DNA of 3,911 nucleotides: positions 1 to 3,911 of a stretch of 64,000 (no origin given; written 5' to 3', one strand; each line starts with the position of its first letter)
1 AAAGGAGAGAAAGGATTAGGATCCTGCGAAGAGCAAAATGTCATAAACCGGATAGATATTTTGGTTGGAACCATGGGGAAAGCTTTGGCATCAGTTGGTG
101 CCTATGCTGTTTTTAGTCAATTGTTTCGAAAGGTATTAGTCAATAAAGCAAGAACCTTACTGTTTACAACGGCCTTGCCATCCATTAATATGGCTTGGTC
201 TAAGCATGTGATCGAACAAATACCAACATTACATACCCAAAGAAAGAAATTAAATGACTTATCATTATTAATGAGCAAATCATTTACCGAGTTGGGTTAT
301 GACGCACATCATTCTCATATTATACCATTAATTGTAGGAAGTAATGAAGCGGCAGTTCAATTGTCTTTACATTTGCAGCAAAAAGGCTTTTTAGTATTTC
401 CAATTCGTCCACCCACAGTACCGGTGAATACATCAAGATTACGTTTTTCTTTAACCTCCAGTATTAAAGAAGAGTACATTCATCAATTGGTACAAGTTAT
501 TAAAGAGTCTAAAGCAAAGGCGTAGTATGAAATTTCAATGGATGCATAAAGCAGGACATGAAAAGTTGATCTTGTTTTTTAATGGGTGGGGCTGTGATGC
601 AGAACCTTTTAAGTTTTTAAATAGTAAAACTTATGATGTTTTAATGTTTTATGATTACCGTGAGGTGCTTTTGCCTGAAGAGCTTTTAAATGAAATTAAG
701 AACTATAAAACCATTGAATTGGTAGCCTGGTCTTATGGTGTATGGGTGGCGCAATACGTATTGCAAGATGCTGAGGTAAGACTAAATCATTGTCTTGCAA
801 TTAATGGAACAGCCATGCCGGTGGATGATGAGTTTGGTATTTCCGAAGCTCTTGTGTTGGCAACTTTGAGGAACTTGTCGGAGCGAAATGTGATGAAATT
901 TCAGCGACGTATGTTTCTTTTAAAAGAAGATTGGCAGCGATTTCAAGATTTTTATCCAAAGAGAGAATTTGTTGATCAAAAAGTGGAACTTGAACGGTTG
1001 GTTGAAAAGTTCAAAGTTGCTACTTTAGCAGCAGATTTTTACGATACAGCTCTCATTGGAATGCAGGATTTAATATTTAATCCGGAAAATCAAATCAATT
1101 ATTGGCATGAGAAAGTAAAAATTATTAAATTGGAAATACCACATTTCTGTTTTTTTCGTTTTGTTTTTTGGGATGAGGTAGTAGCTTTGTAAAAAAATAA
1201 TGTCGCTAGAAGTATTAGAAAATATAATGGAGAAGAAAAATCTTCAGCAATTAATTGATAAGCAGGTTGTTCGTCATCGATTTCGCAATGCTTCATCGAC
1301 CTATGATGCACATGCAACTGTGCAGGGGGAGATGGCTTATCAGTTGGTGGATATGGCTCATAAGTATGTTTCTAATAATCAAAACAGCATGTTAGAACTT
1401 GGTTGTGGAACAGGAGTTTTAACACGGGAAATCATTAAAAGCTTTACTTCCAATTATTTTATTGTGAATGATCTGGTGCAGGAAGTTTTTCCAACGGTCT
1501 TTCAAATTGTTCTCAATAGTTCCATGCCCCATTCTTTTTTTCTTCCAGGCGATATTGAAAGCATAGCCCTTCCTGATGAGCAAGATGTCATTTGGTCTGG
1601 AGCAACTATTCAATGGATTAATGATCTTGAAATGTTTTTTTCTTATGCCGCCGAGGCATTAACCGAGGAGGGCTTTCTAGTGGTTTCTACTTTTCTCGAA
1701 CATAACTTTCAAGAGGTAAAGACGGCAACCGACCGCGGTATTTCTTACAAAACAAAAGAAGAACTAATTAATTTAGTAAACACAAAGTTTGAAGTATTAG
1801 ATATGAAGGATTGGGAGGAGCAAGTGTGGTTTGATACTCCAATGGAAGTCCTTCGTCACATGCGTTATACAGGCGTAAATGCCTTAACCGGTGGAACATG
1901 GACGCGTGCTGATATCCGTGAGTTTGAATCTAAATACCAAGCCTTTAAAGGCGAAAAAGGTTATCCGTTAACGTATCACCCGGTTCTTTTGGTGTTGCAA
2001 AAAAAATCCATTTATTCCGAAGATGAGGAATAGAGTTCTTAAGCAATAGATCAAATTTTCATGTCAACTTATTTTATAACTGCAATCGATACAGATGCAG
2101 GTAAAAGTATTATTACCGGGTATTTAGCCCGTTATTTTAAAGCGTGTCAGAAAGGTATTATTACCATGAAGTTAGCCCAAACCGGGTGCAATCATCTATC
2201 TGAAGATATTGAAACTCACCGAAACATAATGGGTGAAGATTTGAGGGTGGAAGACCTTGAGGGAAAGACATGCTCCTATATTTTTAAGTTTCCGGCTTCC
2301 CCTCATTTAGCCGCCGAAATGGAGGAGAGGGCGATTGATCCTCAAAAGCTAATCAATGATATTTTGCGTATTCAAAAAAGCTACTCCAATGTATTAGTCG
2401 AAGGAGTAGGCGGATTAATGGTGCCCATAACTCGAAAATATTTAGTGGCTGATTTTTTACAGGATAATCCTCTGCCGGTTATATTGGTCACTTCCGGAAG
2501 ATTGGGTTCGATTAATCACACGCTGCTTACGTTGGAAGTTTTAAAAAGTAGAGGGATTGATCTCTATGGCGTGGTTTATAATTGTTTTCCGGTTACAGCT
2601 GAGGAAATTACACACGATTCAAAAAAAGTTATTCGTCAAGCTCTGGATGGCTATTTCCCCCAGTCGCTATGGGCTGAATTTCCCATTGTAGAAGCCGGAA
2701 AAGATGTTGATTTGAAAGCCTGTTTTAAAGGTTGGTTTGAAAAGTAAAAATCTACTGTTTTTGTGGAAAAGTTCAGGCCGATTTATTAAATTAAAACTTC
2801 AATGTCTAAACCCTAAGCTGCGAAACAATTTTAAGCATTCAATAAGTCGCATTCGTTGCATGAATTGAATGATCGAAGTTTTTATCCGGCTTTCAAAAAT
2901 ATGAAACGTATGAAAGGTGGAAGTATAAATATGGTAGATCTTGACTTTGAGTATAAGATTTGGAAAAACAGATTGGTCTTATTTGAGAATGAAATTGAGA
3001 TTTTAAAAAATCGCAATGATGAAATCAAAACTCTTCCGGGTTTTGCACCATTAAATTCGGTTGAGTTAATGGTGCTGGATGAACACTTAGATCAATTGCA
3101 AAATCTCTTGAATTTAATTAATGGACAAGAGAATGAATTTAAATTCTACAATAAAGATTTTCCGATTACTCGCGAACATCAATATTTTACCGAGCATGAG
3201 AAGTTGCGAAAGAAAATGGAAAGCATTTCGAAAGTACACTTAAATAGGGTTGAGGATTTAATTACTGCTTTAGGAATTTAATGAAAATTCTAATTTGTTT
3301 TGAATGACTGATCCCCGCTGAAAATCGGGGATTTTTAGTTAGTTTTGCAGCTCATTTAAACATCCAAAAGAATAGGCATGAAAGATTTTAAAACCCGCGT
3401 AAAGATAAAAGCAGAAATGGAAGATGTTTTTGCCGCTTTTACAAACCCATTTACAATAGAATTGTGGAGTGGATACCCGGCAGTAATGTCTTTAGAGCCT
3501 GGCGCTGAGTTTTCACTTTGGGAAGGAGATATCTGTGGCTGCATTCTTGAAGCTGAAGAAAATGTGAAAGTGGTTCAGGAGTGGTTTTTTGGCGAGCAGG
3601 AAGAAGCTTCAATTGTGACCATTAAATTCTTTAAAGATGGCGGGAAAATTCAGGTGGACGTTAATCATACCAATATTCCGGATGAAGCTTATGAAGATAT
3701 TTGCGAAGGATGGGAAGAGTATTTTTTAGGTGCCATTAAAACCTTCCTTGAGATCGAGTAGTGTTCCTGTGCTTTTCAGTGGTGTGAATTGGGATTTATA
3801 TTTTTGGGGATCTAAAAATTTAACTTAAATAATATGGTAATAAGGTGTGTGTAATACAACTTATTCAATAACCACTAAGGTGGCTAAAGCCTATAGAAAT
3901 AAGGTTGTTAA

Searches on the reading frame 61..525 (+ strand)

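Call 55: search_protein_families(library=pfam, proteins=[window:61-525:+], max_evalue=0.00001)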
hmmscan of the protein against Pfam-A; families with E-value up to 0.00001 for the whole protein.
window:61-525:+ (154 aa): 1 family
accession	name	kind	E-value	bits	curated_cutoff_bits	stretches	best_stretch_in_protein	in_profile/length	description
PF00155.27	Aminotran_1_2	-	1.1e-14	54.9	19.7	1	2-147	214-361/361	Aminotransferase class I and II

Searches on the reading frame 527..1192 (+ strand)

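Call 55: search_protein_families(library=pfam, proteins=[window:527-1192:+], max_evalue=0.00001)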
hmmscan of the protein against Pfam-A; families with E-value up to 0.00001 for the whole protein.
window:527-1192:+ (221 aa): 1 family
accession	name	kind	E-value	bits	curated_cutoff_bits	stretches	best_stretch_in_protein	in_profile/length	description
PF04301.19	BioG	-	1.6e-40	139.4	27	1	1-217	1-212/213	Pimeloyl-ACP methyl esterase BioG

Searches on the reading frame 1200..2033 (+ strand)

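Call 55: search_protein_families(library=pfam, proteins=[window:1200-2033:+], max_evalue=0.00001)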
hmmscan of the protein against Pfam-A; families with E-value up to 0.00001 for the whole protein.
window:1200-2033:+ (277 aa): 2 families
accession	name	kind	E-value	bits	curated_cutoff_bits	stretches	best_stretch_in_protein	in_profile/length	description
PF08241.18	Methyltransf_11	-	7.6e-08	33.3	21.2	1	65-162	1-95/95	Methyltransferase domain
PF13649.12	Methyltransf_25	-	3.1e-07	31.4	27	1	65-158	2-97/97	Methyltransferase domain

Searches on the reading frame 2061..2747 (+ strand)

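Call 55: search_protein_families(library=pfam, proteins=[window:2061-2747:+], max_evalue=0.00001)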
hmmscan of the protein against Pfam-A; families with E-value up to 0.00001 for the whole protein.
window:2061-2747:+ (228 aa): 1 family
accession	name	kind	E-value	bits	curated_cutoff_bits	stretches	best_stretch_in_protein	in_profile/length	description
PF13500.12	AAA_26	-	6.8e-39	134.2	27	1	3-180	2-171/198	AAA domain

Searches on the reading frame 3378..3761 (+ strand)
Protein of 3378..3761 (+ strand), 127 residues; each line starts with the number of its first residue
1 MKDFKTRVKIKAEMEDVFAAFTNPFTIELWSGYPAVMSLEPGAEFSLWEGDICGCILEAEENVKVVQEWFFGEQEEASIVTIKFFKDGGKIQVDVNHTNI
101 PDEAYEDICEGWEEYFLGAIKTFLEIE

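Call 55: search_protein_families(library=pfam, proteins=[window:3378-3761:+], max_evalue=0.00001)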
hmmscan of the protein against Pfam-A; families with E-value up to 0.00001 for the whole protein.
window:3378-3761:+ (127 aa): 1 family
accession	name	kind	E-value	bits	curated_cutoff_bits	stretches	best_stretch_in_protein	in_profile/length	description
PF08327.17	AHSA1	-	5.1e-18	65.9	22.1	1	12-124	2-124/125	Activator of Hsp90 ATPase homolog 1-like protein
